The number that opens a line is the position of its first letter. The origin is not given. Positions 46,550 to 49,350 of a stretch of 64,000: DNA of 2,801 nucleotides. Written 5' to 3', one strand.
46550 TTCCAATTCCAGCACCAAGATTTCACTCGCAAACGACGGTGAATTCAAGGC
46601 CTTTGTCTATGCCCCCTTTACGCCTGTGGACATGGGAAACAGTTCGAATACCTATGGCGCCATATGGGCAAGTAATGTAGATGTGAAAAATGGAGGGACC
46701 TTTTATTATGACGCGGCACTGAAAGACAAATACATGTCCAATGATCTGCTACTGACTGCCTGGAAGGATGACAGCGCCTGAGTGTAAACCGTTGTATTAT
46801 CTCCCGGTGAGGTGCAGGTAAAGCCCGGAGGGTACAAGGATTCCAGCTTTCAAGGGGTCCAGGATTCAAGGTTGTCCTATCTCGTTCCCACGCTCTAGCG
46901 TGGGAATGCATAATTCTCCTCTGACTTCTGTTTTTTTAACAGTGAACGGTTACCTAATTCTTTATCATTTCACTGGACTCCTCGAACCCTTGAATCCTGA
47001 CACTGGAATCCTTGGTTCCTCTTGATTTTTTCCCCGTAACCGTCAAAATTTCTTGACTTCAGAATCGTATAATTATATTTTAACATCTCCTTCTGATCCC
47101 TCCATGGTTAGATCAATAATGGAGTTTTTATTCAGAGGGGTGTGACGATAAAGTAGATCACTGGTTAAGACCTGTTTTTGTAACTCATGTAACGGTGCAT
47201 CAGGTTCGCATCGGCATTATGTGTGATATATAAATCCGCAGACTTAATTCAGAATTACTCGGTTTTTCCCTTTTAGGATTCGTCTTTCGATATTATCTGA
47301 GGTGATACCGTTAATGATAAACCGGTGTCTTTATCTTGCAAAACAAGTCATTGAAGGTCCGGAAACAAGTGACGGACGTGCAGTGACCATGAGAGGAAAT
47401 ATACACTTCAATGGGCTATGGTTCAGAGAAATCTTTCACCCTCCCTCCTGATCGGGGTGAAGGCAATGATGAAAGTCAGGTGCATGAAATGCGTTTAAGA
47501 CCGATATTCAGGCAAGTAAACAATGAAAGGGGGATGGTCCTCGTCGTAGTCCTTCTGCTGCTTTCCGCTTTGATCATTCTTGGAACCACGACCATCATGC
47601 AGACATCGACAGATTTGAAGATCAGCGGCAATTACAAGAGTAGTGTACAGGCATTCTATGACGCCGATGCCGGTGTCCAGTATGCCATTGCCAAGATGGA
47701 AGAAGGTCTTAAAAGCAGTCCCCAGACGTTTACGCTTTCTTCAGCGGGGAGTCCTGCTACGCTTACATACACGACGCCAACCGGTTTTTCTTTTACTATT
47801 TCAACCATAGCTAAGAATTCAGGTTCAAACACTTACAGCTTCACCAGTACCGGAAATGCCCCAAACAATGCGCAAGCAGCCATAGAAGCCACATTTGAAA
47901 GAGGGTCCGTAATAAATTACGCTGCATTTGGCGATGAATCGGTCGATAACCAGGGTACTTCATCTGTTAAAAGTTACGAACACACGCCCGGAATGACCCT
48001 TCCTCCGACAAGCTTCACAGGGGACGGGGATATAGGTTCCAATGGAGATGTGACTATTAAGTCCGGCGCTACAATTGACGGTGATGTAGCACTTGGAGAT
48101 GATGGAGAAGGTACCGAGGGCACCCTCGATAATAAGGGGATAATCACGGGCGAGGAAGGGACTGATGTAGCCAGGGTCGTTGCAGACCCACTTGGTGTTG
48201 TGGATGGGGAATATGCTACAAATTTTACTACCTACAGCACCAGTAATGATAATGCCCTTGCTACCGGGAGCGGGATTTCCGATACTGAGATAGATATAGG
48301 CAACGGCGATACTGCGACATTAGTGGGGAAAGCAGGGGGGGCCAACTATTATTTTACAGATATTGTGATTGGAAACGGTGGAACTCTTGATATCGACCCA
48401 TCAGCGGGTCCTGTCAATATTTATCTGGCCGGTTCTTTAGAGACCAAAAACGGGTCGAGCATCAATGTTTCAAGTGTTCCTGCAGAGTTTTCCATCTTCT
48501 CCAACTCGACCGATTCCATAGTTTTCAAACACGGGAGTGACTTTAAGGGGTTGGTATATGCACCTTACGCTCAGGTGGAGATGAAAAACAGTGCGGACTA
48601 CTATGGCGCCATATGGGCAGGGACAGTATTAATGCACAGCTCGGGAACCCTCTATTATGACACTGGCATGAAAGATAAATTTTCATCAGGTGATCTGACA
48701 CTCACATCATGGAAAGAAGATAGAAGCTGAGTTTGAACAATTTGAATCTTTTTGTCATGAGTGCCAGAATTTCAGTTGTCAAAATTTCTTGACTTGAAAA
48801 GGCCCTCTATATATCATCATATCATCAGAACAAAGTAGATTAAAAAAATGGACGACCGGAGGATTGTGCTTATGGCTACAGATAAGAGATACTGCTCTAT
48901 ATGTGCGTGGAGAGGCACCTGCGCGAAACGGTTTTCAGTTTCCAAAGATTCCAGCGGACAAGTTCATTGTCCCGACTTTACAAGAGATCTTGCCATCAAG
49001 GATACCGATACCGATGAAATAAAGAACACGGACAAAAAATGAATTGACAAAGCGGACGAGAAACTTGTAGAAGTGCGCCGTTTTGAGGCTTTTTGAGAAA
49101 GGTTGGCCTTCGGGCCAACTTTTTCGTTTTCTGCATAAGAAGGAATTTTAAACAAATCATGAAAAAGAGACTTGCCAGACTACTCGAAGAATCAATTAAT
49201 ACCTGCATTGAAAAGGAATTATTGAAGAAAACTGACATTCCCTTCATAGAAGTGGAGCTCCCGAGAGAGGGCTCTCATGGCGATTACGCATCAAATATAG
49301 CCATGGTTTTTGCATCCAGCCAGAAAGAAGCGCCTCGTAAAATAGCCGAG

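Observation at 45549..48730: Tandem PilX-like paralogs with near-identical 5' ends, divergent centres and separately promoted second copy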

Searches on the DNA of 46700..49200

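Call 64: search_rna_families(source=window, start=46700, end=49200, threshold=evalue, max_evalue=1)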
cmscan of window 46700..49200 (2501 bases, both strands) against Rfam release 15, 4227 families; matches with E-value up to 1: 1.
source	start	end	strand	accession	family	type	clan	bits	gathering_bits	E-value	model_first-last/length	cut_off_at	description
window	46884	46991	-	RF00195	RsmY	Gene; sRNA;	CL00106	20.7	57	0.031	1-121/121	no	RsmY RNA family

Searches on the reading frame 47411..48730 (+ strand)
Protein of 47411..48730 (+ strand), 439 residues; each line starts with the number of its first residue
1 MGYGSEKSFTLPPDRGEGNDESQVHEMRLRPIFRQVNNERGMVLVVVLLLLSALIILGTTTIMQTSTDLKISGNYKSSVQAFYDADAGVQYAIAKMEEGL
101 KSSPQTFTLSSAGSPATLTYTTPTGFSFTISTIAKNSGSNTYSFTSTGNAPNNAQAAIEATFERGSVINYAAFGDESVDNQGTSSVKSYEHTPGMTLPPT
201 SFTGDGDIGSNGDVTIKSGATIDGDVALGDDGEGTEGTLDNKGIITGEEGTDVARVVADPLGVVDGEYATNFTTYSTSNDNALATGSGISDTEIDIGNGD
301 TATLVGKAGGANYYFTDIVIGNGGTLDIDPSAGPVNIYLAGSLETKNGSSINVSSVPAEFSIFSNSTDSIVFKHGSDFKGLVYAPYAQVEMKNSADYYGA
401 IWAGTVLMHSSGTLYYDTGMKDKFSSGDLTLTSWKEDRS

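Call 4: search_protein_families(library=pfam, proteins=[window:47411-48730:+], max_evalue=0.01)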
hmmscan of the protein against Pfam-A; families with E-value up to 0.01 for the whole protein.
window:47411-48730:+ (439 aa): 2 families
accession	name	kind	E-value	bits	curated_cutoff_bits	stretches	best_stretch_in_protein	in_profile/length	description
PF23981.1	DUF7305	-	1.1e-16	61.7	27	1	292-422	63-184/185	Domain of unknown function (DUF7305)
PF14341.11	PilX_N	-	1e-09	38.7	25.5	1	40-89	1-50/51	PilX N-terminal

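Call 5: search_protein_families(library=ncbifam, proteins=[window:47411-48730:+], max_evalue=0.01)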
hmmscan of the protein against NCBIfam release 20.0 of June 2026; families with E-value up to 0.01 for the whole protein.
window:47411-48730:+ (439 aa): 1 family
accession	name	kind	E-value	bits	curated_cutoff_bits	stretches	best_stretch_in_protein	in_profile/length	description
NF037980.1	T2SS_GspK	equivalog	4e-05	23.3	130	1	39-115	1-78/307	type II secretion system minor pseudopilin GspK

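Call 61: predict_structure(alignment_id=A2)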
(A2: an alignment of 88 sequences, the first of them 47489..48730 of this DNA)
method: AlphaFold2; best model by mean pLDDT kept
length: 413 residues; sequences in the alignment: 88
mean_pLDDT: 90.9   pTM: 0.79
mean pLDDT of the five models: 90.9, 90.0, 89.5, 89.5, 88.7
residues with pLDDT >= 90: 315; 70-90: 68; 50-70: 19; < 50: 11
segments of 3 or more residues with pLDDT < 50: 1-11
pLDDT, mean of each block of 10 residues (from residue 1): 46 66 80 63 75 93 96 88 88 94 96 90 92 93 96 96 89 93 98 98 93 97 95 91 92 96 95 98 97 98 97 98 95 96 97 98 97 98 96 89 90 69
secondary structure, 60 per line:
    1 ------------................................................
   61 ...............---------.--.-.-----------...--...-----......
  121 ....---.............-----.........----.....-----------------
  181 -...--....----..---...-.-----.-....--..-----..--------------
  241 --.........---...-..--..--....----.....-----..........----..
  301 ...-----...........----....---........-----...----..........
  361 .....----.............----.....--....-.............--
elements in order: H13-75 E102-104 E107-109 E115-124 E128-140 E146-154 E159-163 E182-184 E187-190 E200-202 E212-215 H243-251 E267-270 E275-279 E285-294 E299-303 E309-319 E324-327 E334-338 E344-346 E351-365 E370-382 E387-391 H394-397 E399-411
